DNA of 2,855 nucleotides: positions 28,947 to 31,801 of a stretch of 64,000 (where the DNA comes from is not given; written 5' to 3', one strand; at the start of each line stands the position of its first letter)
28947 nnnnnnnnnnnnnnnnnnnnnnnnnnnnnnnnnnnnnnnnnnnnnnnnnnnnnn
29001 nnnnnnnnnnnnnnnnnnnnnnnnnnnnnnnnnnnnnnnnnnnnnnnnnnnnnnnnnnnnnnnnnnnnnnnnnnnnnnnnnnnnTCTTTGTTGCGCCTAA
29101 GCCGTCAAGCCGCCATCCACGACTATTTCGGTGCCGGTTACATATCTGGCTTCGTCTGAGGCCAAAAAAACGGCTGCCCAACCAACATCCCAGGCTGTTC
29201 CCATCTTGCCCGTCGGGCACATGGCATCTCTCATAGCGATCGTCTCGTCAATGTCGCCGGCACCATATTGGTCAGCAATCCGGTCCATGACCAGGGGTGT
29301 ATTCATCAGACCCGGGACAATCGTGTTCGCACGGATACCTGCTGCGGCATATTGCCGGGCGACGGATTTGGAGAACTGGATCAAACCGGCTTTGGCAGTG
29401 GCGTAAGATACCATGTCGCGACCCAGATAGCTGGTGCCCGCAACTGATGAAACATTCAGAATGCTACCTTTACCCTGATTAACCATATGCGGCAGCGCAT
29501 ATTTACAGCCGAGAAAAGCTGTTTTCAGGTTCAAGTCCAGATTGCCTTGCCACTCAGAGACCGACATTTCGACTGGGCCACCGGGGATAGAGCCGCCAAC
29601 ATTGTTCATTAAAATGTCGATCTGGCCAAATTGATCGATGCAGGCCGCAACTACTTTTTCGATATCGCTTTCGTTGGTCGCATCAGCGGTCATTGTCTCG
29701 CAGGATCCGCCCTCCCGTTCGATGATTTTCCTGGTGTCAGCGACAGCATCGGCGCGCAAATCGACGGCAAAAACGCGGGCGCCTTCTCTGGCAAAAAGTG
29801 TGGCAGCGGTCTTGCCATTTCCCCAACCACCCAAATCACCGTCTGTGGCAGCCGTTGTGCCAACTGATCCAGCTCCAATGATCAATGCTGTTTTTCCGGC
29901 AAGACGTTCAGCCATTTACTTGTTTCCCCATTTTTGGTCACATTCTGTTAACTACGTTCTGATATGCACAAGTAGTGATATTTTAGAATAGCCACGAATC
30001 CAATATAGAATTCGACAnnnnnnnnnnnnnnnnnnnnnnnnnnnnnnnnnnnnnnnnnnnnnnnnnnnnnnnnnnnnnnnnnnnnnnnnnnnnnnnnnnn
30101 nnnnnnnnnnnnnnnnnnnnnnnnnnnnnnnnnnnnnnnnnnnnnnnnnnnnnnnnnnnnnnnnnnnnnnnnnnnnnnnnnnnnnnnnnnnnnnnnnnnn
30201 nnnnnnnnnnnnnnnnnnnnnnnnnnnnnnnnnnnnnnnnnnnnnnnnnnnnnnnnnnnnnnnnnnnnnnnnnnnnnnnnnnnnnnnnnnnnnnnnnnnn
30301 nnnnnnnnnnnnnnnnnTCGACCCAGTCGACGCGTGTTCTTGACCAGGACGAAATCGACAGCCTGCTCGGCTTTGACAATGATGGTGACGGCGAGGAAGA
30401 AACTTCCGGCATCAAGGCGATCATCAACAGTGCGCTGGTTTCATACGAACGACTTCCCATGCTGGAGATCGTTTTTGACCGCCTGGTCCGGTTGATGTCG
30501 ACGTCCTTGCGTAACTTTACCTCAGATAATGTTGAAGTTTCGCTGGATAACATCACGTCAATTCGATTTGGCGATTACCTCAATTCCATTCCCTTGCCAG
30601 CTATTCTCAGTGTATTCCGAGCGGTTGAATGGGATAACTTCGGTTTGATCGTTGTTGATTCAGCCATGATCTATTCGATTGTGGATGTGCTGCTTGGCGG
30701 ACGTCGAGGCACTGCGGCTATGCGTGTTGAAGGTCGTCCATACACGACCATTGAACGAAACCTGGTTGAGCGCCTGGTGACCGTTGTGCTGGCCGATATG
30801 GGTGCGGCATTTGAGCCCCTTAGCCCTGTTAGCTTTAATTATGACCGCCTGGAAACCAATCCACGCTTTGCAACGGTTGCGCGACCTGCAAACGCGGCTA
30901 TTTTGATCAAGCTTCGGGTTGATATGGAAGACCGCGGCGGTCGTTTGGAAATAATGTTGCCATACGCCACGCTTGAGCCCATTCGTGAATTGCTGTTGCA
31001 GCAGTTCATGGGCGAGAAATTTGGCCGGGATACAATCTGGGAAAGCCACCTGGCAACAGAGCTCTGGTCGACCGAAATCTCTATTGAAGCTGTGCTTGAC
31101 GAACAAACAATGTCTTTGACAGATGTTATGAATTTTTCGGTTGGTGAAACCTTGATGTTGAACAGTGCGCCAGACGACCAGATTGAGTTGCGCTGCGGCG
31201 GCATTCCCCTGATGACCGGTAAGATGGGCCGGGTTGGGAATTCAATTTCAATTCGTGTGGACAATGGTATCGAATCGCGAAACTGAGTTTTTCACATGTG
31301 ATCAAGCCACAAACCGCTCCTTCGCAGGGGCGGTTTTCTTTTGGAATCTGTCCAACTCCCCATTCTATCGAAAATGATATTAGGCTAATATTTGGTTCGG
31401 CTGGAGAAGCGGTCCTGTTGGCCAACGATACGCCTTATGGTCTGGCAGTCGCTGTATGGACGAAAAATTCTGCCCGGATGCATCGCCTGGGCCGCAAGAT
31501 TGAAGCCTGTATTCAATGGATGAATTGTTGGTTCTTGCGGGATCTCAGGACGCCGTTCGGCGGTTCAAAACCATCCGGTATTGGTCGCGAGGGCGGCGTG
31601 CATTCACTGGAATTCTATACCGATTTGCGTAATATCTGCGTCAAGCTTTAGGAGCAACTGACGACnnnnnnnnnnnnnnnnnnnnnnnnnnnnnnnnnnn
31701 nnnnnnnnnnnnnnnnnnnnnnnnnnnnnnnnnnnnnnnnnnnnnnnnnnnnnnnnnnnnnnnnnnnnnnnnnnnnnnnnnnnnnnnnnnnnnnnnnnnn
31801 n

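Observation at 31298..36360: Mosaic, apparently incomplete meta-cleavage cluster headed by an aldehyde dehydrogenase remnant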

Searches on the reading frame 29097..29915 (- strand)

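Call 4: search_protein_families(library=pfam, proteins=[window:29097-29915:-])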
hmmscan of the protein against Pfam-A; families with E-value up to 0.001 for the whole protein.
window:29097-29915:- (272 aa): 3 families
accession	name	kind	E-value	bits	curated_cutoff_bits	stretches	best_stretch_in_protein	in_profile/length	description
PF13561.12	adh_short_C2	-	5.7e-56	190.2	27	1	34-271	9-236/236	Enoyl-(Acyl carrier protein) reductase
PF00106.31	adh_short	-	2.6e-43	148.2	26.6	1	32-214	11-192/195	short chain dehydrogenase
PF13649.12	Methyltransf_25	-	0.00083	20.4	27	0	30-82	5-58/97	Methyltransferase domain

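Call 54: search_protein_families(library=ncbifam, proteins=[window:29097-29915:-], max_evalue=1e-10)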
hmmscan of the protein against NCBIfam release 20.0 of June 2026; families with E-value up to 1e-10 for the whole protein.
window:29097-29915:- (272 aa): 191 families (the best 25 are shown)
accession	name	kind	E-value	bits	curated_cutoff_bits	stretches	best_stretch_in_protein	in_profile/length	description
NF004791.0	PRK06138.1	equivalog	2.7e-54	184.2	312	1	29-272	13-251/252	SDR family oxidoreductase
NF005469.0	PRK07063.1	equivalog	1.1e-51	175.8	306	1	2-271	2-255/260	SDR family oxidoreductase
NF005559.1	PRK07231.1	subfamily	2.8e-51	174.4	215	1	29-271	12-248/249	glucose 1-dehydrogenase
NF009093.0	PRK12429.1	subfamily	5e-50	170.2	258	1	32-272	16-258/259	3-hydroxybutyrate dehydrogenase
NF004818.0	PRK06172.1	equivalog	5e-49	166.9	336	1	30-272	16-252/253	SDR family oxidoreductase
NF005681.0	PRK07478.1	subfamily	5.9e-49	166.7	267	1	32-271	17-250/254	SDR family oxidoreductase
TIGR01963.1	PHB_DH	subfamily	6.2e-49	166.5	307.05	1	32-272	12-254/255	3-hydroxybutyrate dehydrogenase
TIGR03971.1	SDR_subfam_1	subfamily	9.5e-48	162.9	300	1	31-271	13-269/271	mycofactocin-coupled SDR family oxidoreductase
TIGR01830.1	3oxo_ACP_reduc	equivalog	2e-47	161.9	297.75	1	32-270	9-238/239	3-oxoacyl-[acyl-carrier-protein] reductase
NF052558.1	MBtsdlDhBudC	equivalog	2e-47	161.8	270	1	30-272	12-243/250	meso-2,3-butanediol dehydrogenase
NF005473.0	PRK07069.1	equivalog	5.4e-47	160.6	339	1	2-272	5-261/262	SDR family oxidoreductase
NF006493.1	PRK08936.1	subfamily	1e-46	159.4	420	1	30-271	16-251/261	glucose-1-dehydrogenase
NF004198.0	PRK05653.1-3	equivalog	1.3e-46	159.1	296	1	30-270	16-246/248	3-oxoacyl-ACP reductase FabG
NF004203.0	PRK05653.2-4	subfamily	1.4e-46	159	313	1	29-269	14-255/260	3-oxoacyl-ACP reductase FabG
NF006366.0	PRK08589.1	equivalog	2.6e-46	158.1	386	1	32-272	17-254/272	SDR family oxidoreductase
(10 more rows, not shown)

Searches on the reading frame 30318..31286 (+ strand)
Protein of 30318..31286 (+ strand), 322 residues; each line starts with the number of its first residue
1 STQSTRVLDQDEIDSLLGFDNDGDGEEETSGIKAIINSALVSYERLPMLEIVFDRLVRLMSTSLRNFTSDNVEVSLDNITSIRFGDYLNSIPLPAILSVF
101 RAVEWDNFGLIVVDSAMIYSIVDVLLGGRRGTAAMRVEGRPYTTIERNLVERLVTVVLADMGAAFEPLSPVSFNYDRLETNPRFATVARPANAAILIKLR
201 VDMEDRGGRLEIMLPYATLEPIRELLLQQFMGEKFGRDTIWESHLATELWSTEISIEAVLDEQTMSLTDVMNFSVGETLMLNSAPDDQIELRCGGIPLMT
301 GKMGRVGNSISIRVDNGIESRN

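Call 45: find_related_loci(query=window:30318-31286:+, collection=metagenome_contigs, flank=7000)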
Query window:30318-31286:+ (322 aa) in metagenome_contigs; peptide patterns used: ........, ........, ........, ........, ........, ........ (x = any residue, [..] = any of these).
600 stretches matched a pattern (row limit reached: there are more); 581 encode a relative of the query (tblastn E <= 1e-3); the best 80 are kept; 80 distinct loci.
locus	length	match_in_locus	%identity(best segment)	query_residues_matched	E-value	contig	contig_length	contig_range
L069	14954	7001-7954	80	3-320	1e-176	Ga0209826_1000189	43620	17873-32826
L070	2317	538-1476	79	4-316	0e+0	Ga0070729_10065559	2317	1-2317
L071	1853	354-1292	78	3-315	0e+0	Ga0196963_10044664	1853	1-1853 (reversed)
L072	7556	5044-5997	77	1-318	4e-170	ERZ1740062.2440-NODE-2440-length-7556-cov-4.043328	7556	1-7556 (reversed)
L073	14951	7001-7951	77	4-320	2e-169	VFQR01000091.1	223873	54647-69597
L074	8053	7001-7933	77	4-314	2e-167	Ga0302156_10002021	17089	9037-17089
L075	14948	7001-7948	74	3-318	1e-166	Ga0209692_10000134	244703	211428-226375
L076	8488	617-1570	75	4-321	4e-166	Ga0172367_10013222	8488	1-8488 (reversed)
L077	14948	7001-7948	75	3-318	6e-166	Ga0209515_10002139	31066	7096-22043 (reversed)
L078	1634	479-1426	75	1-316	0e+0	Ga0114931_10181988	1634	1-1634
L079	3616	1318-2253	75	4-315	2e-172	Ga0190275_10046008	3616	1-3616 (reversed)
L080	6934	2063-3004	75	3-316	4e-165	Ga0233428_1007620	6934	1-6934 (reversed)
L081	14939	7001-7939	75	4-316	3e-164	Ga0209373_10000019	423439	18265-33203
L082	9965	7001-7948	74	1-316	7e-164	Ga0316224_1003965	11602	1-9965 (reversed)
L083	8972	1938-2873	75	3-314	2e-163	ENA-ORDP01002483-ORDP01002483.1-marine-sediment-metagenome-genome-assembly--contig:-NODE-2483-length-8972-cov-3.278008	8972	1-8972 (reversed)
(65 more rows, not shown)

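Call 48: search_protein_families(library=pfam, proteins=[L069:5173-5931:-, L069:6234-6755:+, L069:6764-7963:+, L069:7965-8441:+, L069:8442-9134:+, L069:9183-9881:+])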
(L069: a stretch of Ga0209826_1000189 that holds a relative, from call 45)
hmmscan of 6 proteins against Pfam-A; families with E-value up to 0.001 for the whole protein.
L069:5173-5931:- (252 aa): 3 families
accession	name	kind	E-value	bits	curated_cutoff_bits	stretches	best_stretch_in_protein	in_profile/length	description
PF22692.1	LlgE_F_G_D1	-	2.4e-16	60.1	27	1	93-158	1-63/64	Flagellar hook protein FlgE/F/G D1 domain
PF06429.18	Flg_bbr_C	-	4.8e-13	48.8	23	1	203-245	2-44/46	Flagellar basal body rod FlgEFG protein C-terminal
PF00460.25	Flg_bb_rod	-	7e-08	32.7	20.7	1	17-46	2-31/31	Flagella basal body rod protein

L069:6234-6755:+ (173 aa): 1 family
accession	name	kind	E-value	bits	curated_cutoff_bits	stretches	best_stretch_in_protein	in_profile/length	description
PF03748.19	FliL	-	2.9e-19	70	24.6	1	76-173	1-103/103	Flagellar basal body-associated protein FliL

L069:6764-7963:+ (399 aa): 2 families
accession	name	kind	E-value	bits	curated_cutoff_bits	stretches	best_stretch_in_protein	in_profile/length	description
PF02154.20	FliM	-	4.2e-65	219.7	27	1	112-303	3-192/192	Flagellar motor switch protein FliM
PF01052.25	FliMN_C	-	4.9e-18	65.3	23.8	1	325-394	2-71/73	Type III flagellar switch regulator (C-ring) FliN C-term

L069:7965-8441:+ (158 aa): 1 family
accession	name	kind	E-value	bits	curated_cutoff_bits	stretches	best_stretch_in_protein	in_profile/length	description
PF20072.4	DUF6468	-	6.7e-10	39.4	26.9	1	37-111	1-75/76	Domain of unknown function (DUF6468)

L069:8442-9134:+ (230 aa): 1 family
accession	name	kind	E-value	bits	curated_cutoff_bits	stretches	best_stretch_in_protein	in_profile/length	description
PF03448.22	MgtE_N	-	0.00014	22.8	25.9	1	163-212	44-93/102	MgtE intracellular N domain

L069:9183-9881:+ (232 aa): 1 family
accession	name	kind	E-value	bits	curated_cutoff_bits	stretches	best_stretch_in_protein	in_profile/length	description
PF04344.18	CheZ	-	1.1e-15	58.5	30.7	1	135-231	111-201/203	Chemotaxis phosphatase, CheZ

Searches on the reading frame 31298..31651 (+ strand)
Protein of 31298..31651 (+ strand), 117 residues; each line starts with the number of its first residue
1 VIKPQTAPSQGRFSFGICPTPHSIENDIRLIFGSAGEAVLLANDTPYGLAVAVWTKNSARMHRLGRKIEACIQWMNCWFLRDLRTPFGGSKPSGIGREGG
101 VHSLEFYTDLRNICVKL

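Call 4: search_protein_families(library=pfam, proteins=[window:31298-31651:+])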
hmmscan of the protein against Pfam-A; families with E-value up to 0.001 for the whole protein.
window:31298-31651:+ (117 aa): 1 family
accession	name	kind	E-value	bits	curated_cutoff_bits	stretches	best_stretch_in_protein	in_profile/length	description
PF00171.27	Aldedh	-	3.1e-21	75.9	23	1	34-112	381-460/461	Aldehyde dehydrogenase family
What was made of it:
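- Checked: ORF 31298-31651 (117 codons, GTG start) matches Pfam Aldedh only over residues 34-112, which correspond to profile positions 381-460 of 461 (E 3e-21, call 4).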

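Call 11: find_homologous_proteins(query=window:31298-31651:+, max_evalue=0.00001)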
Query window:31298-31651:+ (117 aa): 1187 proteins with E <= 0.00001 among 1192 candidates; the best 120 are listed.
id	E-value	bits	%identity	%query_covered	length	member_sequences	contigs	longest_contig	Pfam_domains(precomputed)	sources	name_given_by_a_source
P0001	2.8e-75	268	99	100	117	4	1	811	PF00171.28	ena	-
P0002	4.8e-37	145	72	74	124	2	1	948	PF00171.28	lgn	-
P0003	4.9e-37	145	76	74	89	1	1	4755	PF00171.28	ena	-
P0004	1.2e-36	143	76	74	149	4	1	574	PF00171.28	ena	-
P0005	4.0e-36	142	74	74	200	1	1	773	PF00171.28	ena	-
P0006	4.2e-36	142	74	74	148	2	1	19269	PF00171.28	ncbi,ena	-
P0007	4.4e-36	142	72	74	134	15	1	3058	PF00171.28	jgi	jgi:aminomuconate-semialdehyde/2-hydroxymuconate-6-semialdehyde dehydrogenase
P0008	4.9e-36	141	71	74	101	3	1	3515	PF00171.28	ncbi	-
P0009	5.6e-36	141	74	74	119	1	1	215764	PF00171.28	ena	-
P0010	6.2e-36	141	72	74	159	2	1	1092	PF00171.28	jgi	jgi:aminomuconate-semialdehyde/2-hydroxymuconate-6-semialdehyde dehydrogenase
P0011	2.0e-35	139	70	74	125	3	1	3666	PF00171.28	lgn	-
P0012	2.6e-35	139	68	72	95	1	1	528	PF00171.28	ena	-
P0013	2.8e-35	139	74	74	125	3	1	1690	PF00171.28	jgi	jgi:aminomuconate-semialdehyde/2-hydroxymuconate-6-semialdehyde dehydrogenase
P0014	2.9e-35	139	70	74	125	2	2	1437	PF00171.28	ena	-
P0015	3.1e-35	139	70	74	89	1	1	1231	PF00171.28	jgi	jgi:aminomuconate-semialdehyde/2-hydroxymuconate-6-semialdehyde dehydrogenase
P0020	7.0e-35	138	67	74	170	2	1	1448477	PF00171.28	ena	-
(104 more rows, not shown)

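Call 21: search_protein_families(library=ncbifam, proteins=[window:31298-31651:+], max_evalue=0.00001)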
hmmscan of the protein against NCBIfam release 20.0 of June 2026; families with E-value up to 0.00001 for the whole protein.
window:31298-31651:+ (117 aa): 24 families
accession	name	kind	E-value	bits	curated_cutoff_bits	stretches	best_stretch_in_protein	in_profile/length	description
TIGR03216.1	OH_muco_semi_DH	equivalog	3e-39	134.9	693.25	1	32-117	396-481/481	2-hydroxymuconic semialdehyde dehydrogenase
TIGR02299.1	HpaE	equivalog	6.3e-27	94.3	638.35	1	31-116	392-477/488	5-carboxymethyl-2-hydroxymuconate semialdehyde dehydrogenase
NF009725.0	PRK13252.1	equivalog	8.4e-21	73.9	593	1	30-117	394-481/488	betaine-aldehyde dehydrogenase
TIGR01804.1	BADH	equivalog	1.8e-19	69.6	668.6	1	32-110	388-466/467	betaine-aldehyde dehydrogenase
NF007352.0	PRK09847.1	equivalog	9.4e-19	67.2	850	1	32-116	408-492/495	aldehyde dehydrogenase PuuC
NF050026.1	AcaldDHExaC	equivalog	2.2e-18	66.2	900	1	32-115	410-493/503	acetaldehyde dehydrogenase ExaC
NF045736.1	PaDhStyDRhodo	equivalog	3.9e-18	65.2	800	1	32-115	394-477/479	phenylacetaldehyde dehydrogenase StyD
NF045735.1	PaDhStyDPseudo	equivalog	1.7e-17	63.3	850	1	32-115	398-481/483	phenylacetaldehyde dehydrogenase StyD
NF010000.0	PRK13473.1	subfamily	1.9e-17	63.1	615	1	32-116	389-473/475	aminobutyraldehyde dehydrogenase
TIGR01780.1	SSADH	subfamily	8.6e-15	54.5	646.35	1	32-110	369-447/448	succinate-semialdehyde dehydrogenase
TIGR03374.1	ABALDH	equivalog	3.3e-14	52.6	909.3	1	35-116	391-472/472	aminobutyraldehyde dehydrogenase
NF006916.0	PRK09407.1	equivalog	5.9e-13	48.2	521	1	34-115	408-492/526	succinic semialdehyde dehydrogenase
TIGR04284.1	aldehy_Rv0768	hypoth_equivalog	1.4e-12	47.4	775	1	35-114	398-477/480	aldehyde dehydrogenase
NF008415.0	PRK11241.1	equivalog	1.7e-12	46.8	828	1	33-116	398-481/482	NADP-dependent succinate-semialdehyde dehydrogenase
NF042989.1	AldDh_AldH_Clos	equivalog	3.5e-11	42.5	800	1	33-111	375-453/458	aldehyde dehydrogenase AldH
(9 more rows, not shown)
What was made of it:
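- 31391..31651 (+): Relic of the HMSD/AMSDH gene: the last 86 codons plus the stop. It lacks profile positions 1-395, where ALDH-superfamily enzymes carry the NAD-binding domain and the catalytic Cys and Glu. TIGR03216 positions 396-481 of 481 (call 21).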

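Call 26: find_encoding_contigs(protein=P0009, flank=6000, max_places=2)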
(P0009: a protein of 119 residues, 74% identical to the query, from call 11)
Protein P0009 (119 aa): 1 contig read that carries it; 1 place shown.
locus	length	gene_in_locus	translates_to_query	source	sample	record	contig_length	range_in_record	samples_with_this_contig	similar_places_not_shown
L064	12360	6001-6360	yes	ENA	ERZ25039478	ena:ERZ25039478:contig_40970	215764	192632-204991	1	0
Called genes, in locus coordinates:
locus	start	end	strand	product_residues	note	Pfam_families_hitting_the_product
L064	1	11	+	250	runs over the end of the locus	PF02332:Phenol_Hydrox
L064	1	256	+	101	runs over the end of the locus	PF02332:Phenol_Hydrox (weak)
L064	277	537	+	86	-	PF02406:MmoB_DmpM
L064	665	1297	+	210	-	PF02332:Phenol_Hydrox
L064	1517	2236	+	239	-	PF04945:YHS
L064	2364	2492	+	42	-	-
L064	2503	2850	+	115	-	PF00111:Fer2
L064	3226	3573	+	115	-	PF00175:NAD_binding_1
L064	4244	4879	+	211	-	PF00903:Glyoxalase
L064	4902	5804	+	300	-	PF00171:Aldedh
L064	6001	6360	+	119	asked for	PF00171:Aldedh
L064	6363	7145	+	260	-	PF01557:FAA_hydrolase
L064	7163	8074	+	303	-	PF01118:Semialdhyde_dh (weak), PF09290:AcetDehyd-dimer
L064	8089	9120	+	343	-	PF00682:HMGL-like, PF07836:DmpG_comm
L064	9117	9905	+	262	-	PF01557:FAA_hydrolase (weak)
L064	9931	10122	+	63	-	PF01361:Tautomerase, PF14552:Tautomerase_2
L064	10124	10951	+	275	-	PF00561:Abhydrolase_1, PF12146:Hydrolase_4 (weak), PF12697:Abhydrolase_6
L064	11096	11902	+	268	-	PF00497:SBP_bac_3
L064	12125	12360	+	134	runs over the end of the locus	PF00903:Glyoxalase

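Call 27: find_encoding_contigs(protein=P0020, flank=6000, max_places=2)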
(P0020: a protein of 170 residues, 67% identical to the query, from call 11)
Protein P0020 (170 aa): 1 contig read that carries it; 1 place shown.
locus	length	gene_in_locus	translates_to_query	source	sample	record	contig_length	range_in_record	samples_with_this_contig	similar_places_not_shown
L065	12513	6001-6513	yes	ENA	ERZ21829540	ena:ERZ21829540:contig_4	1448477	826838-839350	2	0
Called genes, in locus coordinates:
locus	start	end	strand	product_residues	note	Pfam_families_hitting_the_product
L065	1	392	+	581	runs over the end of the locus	PF14104:DUF4277 (faint)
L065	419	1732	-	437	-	-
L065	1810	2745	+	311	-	PF00155:Aminotran_1_2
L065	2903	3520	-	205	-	PF05685:Uma2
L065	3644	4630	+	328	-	PF00171:Aldedh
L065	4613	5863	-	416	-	PF01609:DDE_Tnp_1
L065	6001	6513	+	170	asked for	PF00171:Aldedh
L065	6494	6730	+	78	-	-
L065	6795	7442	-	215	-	PF00892:EamA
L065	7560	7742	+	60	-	-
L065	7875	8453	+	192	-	-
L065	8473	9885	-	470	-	-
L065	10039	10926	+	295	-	-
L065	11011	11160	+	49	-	-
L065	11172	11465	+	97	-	-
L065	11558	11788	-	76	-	-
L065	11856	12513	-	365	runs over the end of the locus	PF01370:Epimerase, PF22917:PRISE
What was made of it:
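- Tried and rejected: The two checked on long contigs are a frameshift-ridden long-read assembly (L064, call 26) and an IS-split gene (L065, call 27).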
